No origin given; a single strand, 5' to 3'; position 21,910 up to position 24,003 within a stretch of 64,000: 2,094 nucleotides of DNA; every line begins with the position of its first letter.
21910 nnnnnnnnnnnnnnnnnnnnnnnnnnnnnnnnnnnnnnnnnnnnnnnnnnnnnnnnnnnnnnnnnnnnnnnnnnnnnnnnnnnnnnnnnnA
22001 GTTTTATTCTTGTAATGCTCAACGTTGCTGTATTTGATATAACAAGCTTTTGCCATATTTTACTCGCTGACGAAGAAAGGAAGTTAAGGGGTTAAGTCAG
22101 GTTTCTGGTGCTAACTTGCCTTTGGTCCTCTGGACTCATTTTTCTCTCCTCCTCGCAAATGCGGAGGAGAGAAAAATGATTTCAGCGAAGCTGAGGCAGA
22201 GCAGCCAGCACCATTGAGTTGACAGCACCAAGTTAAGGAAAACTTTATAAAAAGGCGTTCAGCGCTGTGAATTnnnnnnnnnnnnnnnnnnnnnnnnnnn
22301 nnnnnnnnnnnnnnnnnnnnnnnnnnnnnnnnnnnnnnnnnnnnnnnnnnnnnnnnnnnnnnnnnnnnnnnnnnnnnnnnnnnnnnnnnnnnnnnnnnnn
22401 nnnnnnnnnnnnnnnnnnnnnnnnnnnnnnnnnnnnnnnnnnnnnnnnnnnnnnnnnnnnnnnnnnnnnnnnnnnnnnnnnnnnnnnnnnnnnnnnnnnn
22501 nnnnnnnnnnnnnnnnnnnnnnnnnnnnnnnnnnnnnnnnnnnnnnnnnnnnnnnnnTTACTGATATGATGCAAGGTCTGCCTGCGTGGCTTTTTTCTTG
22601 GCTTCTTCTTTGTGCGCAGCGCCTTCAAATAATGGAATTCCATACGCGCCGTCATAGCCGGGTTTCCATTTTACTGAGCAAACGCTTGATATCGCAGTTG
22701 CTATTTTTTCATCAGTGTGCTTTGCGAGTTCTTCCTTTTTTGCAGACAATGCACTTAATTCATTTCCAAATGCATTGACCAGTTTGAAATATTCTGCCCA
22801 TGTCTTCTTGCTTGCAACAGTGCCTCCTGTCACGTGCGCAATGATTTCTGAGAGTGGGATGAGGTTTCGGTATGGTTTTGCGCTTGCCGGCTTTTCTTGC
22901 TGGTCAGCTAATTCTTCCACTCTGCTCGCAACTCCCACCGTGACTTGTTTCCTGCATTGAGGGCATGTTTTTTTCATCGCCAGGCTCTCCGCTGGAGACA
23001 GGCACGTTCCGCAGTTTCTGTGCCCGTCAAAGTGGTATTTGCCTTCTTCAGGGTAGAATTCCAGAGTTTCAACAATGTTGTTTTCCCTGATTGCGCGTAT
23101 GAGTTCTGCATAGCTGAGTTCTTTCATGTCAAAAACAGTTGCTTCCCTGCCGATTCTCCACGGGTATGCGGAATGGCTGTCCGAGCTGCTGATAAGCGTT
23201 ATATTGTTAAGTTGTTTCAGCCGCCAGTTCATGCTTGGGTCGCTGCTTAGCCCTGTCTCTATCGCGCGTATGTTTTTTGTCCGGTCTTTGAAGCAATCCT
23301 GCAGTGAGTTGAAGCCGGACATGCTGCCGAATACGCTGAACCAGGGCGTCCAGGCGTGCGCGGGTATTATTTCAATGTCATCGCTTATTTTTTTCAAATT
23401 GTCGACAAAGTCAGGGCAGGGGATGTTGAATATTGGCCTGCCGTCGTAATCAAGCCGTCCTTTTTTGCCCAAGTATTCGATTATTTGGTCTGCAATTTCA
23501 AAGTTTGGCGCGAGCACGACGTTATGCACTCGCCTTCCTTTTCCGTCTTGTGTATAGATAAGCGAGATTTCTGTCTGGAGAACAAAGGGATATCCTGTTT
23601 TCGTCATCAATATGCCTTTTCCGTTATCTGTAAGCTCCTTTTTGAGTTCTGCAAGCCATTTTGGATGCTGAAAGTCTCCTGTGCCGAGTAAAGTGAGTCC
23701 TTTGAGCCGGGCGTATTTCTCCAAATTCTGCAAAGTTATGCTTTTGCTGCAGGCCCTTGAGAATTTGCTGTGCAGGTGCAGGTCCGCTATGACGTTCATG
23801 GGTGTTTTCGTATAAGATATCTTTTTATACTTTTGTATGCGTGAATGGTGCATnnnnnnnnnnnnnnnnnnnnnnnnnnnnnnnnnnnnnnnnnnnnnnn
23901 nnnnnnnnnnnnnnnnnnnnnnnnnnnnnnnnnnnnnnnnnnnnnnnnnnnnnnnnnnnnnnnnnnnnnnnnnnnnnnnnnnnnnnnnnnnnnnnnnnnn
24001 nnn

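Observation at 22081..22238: Previously unannotated MITE family with 9-bp target-site duplications (five intact copies in 64 kb)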

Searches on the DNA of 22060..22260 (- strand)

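Call 19: search_dna_similar(query=window:22081-22238:-, collection=plasmids, mode=distant, max_evalue=0.001)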
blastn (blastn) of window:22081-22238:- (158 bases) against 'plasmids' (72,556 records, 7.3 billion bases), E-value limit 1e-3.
No match.

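Call 87: search_rna_families(source=window, start=22060, end=22260, threshold=evalue, max_evalue=1)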
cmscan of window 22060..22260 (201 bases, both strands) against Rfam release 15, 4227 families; matches with E-value up to 1: 26.
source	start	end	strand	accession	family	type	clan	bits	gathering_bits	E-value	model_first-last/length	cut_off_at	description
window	22117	22197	+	RF01011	mir-605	Gene; miRNA;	-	32.7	98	5.4e-05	1-82/82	no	mir-605 microRNA precursor family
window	22122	22193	-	RF03834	mir-3173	Gene; miRNA;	-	31.2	84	0.0004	1-80/80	no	mir-3173 microRNA precursor family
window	22116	22199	+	RF03872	MIR6426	Gene; miRNA;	-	30.3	96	0.0002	1-84/84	no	MIR6426 microRNA precursor family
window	22120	22195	+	RF04240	mir-4716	Gene; miRNA;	-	29.9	76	0.00012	1-84/84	no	mir-4716 microRNA precursor family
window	22136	22179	-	RF03872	MIR6426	Gene; miRNA;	-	29.3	96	0.00037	1-84/84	no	MIR6426 microRNA precursor family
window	22120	22195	-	RF04240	mir-4716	Gene; miRNA;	-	27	76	0.00077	1-84/84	no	mir-4716 microRNA precursor family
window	22118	22197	+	RF03888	mir-3160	Gene; miRNA;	-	26.2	80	0.016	1-83/83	no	mir-3160 microRNA precursor family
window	22130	22185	-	RF03323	mir-3613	Gene; miRNA;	-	24.7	91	0.0027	17-69/86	no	mir-3613 microRNA precursor family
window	22126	22188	-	RF04051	mir-8517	Gene; miRNA;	-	24.7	70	0.003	1-108/108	no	mir-8517 microRNA precursor family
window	22134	22179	-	RF03217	mir-3167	Gene; miRNA;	-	23.5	86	0.032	1-59/59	no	mir-3167 microRNA precursor family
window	22116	22199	+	RF04265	mir-4650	Gene; miRNA;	-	23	80.7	0.0082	1-97/97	no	mir-4650 microRNA precursor family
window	22127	22188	-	RF03760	mir-2041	Gene; miRNA;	-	22.5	70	0.03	1-68/68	no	mir-2041 microRNA precursor family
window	22128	22187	-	RF03888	mir-3160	Gene; miRNA;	-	22.5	80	0.11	1-83/83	no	mir-3160 microRNA precursor family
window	22117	22198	+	RF03351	MIR6020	Gene; miRNA;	-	22.4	118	0.021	1-110/110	no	MIR6020 microRNA precursor family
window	22132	22183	+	RF02245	mir-788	Gene; miRNA;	-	22.1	90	0.013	1-80/80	no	mir-788 microRNA precursor family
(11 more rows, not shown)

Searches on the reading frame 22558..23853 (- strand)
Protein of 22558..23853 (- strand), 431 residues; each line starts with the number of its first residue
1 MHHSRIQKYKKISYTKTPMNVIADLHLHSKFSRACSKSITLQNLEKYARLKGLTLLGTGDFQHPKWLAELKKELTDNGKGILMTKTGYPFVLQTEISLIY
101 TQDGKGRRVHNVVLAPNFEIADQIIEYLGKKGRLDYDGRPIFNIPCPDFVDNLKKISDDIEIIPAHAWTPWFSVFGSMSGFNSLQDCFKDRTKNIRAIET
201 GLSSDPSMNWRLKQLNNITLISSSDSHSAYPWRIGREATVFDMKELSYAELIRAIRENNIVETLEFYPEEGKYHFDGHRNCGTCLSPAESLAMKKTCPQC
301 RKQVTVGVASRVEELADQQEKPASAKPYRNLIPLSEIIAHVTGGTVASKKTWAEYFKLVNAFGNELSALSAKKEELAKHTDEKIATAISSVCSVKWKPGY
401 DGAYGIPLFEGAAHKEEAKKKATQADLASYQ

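Call 18: search_protein_families(library=ncbifam, proteins=[window:22558-23853:-])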
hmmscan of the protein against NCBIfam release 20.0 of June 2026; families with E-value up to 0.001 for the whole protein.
window:22558-23853:- (431 aa): 1 family
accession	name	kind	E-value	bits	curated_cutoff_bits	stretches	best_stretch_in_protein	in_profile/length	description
TIGR00375.1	TIGR00375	hypoth_equivalog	1.7e-56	192.2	326.6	1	23-405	2-372/374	TIGR00375 family protein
